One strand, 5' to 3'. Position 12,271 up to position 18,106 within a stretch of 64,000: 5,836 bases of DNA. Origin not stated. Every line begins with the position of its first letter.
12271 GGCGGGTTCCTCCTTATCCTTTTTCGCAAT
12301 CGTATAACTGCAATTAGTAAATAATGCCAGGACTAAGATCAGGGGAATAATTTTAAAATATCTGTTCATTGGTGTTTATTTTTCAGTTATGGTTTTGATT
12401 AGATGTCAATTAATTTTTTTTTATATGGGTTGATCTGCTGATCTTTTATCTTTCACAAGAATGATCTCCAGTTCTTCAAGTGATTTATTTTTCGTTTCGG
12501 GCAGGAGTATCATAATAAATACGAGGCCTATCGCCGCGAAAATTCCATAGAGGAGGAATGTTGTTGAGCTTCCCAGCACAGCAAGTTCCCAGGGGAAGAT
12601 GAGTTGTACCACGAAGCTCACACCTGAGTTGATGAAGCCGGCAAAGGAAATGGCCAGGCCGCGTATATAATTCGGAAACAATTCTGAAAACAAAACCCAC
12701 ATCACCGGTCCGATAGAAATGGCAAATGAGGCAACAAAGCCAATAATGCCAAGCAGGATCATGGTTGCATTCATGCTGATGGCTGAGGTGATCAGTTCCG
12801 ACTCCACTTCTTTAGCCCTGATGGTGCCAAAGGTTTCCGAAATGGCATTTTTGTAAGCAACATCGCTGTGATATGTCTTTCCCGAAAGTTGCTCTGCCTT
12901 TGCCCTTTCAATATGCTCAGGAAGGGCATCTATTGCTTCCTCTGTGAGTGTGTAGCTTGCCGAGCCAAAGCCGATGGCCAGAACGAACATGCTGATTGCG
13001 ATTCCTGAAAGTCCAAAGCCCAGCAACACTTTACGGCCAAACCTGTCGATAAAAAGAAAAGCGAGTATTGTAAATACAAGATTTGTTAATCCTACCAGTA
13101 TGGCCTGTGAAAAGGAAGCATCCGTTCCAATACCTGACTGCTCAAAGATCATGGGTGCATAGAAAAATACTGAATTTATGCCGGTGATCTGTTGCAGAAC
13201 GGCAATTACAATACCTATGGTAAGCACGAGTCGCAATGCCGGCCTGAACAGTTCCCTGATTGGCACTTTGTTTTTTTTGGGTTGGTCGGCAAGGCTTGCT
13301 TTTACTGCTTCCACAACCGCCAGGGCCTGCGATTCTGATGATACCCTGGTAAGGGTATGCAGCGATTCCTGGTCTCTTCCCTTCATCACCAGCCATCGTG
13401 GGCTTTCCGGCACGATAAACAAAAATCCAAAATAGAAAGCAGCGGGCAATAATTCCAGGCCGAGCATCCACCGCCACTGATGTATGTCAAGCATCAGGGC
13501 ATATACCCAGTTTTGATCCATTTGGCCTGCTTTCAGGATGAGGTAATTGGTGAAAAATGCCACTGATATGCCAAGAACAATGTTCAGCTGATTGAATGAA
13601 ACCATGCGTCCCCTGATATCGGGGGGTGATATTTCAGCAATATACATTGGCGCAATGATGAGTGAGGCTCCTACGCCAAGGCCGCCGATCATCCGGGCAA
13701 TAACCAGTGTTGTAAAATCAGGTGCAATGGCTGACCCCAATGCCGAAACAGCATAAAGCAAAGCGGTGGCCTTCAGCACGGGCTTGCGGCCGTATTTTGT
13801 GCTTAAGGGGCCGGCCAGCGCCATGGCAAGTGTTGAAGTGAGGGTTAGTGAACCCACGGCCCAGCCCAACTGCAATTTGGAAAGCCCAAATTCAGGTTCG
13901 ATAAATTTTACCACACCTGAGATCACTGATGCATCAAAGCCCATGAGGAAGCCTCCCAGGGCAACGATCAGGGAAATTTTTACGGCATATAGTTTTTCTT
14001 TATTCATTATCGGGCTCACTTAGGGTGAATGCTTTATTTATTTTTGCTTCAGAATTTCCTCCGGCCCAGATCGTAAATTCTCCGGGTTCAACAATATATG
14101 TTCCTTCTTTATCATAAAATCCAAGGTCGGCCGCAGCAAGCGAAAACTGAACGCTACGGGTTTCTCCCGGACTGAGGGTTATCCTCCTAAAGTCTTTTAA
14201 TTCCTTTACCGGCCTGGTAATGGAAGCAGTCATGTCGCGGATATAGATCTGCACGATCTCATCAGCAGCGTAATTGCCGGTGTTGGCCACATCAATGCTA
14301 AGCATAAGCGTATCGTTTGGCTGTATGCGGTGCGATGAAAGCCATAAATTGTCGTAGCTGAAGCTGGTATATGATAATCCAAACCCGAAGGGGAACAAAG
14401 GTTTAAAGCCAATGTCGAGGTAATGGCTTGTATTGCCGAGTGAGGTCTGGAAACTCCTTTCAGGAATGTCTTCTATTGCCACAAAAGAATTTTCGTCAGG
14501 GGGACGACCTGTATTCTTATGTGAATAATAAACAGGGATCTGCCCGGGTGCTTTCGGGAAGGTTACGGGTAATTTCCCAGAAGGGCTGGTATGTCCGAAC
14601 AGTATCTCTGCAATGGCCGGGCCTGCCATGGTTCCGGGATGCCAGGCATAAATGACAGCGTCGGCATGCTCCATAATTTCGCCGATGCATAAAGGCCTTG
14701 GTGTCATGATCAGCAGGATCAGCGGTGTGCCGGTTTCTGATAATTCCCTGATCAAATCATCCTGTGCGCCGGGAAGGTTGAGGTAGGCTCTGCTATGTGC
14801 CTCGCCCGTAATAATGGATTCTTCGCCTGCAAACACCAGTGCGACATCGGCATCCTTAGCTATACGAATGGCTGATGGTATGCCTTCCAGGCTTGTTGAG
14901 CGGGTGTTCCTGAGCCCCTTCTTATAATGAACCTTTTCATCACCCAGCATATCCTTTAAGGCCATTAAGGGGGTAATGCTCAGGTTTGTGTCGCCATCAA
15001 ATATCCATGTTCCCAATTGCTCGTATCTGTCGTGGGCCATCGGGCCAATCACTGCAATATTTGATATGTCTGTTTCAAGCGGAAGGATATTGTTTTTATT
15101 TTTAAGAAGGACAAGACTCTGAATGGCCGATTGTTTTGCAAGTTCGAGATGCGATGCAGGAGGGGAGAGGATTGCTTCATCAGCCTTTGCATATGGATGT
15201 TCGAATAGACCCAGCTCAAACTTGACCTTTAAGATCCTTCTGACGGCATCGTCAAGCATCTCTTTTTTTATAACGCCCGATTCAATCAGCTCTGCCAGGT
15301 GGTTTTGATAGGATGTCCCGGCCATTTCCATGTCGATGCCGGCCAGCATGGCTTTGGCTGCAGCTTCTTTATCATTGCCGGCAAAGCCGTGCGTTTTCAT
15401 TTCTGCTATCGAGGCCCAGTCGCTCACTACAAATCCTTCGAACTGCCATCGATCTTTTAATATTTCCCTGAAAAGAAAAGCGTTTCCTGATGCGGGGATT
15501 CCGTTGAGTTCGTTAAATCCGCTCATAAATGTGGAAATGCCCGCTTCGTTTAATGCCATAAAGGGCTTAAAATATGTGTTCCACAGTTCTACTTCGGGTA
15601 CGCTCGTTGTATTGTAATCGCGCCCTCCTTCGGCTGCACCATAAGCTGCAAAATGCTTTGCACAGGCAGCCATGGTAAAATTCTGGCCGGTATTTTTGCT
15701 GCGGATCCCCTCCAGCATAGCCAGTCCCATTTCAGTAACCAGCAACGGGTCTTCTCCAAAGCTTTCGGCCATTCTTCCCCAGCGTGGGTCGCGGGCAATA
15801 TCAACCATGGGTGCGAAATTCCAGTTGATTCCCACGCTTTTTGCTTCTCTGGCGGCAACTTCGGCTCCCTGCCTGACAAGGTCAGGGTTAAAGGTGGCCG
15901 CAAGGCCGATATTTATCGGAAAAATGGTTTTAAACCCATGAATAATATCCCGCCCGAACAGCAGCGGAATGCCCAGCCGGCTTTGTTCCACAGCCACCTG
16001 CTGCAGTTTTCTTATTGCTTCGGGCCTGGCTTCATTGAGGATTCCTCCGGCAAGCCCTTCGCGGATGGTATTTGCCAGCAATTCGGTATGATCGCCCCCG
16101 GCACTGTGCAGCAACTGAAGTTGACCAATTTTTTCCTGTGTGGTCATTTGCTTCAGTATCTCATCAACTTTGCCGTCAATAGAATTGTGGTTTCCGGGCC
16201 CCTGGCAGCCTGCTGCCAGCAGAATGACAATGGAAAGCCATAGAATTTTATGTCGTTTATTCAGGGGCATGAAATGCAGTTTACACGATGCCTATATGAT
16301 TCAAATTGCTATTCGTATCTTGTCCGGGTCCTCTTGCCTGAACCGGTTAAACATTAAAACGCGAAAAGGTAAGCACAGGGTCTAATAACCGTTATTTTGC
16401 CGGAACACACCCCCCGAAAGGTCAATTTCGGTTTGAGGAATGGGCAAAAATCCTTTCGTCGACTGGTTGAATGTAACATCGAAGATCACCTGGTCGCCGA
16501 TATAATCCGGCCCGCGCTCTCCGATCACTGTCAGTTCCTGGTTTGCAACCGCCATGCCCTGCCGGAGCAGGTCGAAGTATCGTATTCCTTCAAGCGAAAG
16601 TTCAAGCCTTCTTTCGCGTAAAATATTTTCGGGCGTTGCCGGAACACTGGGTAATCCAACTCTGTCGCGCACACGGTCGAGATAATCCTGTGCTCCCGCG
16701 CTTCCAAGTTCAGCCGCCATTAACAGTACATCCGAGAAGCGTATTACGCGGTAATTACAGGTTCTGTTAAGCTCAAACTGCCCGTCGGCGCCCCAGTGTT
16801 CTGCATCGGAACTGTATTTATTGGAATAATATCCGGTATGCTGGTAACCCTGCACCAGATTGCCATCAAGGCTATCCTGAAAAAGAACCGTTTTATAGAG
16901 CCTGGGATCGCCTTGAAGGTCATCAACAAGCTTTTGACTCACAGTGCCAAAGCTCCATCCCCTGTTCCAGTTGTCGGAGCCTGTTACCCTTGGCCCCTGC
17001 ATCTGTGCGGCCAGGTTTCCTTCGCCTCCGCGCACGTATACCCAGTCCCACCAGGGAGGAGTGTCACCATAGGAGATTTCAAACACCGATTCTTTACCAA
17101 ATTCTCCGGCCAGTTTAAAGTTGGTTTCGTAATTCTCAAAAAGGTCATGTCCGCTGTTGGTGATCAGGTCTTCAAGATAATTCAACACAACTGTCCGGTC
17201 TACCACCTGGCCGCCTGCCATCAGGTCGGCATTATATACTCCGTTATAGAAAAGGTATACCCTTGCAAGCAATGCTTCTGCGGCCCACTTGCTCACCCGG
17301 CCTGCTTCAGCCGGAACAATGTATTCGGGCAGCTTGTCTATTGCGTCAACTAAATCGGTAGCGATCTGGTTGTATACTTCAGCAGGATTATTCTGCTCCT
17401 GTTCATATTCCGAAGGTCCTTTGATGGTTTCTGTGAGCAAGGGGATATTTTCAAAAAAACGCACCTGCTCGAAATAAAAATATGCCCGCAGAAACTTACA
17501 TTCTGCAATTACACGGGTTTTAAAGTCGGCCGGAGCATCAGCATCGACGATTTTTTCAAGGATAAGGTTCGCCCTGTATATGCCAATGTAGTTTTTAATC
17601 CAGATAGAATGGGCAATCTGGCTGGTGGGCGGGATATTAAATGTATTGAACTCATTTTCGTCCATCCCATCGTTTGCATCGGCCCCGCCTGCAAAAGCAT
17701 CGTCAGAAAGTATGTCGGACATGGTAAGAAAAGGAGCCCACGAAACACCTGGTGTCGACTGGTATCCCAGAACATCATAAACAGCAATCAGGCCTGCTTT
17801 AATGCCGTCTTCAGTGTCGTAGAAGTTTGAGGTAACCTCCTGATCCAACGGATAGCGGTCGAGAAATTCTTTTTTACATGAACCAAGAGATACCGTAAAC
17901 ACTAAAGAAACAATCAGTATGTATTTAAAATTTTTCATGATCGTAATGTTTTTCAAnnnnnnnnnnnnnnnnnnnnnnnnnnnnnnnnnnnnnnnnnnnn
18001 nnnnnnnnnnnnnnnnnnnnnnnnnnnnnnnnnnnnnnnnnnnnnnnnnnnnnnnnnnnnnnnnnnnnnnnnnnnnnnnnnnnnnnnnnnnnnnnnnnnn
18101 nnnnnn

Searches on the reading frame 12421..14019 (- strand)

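Call 80: search_protein_families(library=pfam, proteins=[window:12421-14019:-], max_evalue=0.00001)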
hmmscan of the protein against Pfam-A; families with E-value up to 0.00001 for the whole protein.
window:12421-14019:- (532 aa): 2 families
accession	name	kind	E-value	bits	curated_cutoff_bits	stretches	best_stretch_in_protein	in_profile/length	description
PF00083.30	Sugar_tr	-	8.6e-101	338.5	22.3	2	16-350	2-337/452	Sugar (and other) transporter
PF07690.21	MFS_1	-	2.7e-36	125.7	33.4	1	19-355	1-293/347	Major Facilitator Superfamily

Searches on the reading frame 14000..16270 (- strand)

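Call 80: search_protein_families(library=pfam, proteins=[window:14000-16270:-], max_evalue=0.00001)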
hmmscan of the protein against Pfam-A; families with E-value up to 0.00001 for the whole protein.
window:14000-16270:- (756 aa): 3 families
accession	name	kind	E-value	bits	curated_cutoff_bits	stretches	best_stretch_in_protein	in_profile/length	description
PF00933.27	Glyco_hydro_3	-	1.8e-73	248.2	27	1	43-349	1-316/316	Glycosyl hydrolase family 3 N terminal domain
PF01915.27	Glyco_hydro_3_C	-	2.1e-50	171.9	31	1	386-634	1-200/200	Glycosyl hydrolase family 3 C-terminal domain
PF14310.12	Fn3-like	-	9.2e-24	83.8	25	1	671-740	1-71/71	Fibronectin type III-like domain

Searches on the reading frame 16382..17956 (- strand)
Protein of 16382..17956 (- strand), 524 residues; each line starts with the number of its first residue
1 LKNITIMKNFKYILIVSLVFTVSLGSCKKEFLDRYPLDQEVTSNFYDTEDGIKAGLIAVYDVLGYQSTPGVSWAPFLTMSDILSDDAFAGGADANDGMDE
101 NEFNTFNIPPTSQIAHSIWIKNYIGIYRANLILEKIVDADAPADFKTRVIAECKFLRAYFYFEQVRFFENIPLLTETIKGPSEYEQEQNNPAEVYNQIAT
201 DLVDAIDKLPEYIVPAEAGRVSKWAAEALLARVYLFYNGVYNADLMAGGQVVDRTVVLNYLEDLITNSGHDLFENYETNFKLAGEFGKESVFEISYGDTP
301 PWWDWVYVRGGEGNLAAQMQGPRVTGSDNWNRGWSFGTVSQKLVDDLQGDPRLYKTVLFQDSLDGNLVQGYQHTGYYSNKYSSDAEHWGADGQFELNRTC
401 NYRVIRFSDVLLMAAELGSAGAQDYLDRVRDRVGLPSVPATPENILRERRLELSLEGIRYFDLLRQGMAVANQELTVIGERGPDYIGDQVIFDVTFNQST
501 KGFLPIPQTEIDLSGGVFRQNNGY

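Call 80: search_protein_families(library=pfam, proteins=[window:16382-17956:-], max_evalue=0.00001)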
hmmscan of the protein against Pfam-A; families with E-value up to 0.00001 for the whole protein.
window:16382-17956:- (524 aa): 2 families
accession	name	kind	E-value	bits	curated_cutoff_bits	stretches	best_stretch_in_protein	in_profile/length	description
PF07980.17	SusD_RagB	-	1.1e-27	98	23.1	1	316-524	31-297/297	SusD family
PF14322.12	SusD-like_3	-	7.2e-26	92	27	1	30-235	1-191/191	Starch-binding associating with outer membrane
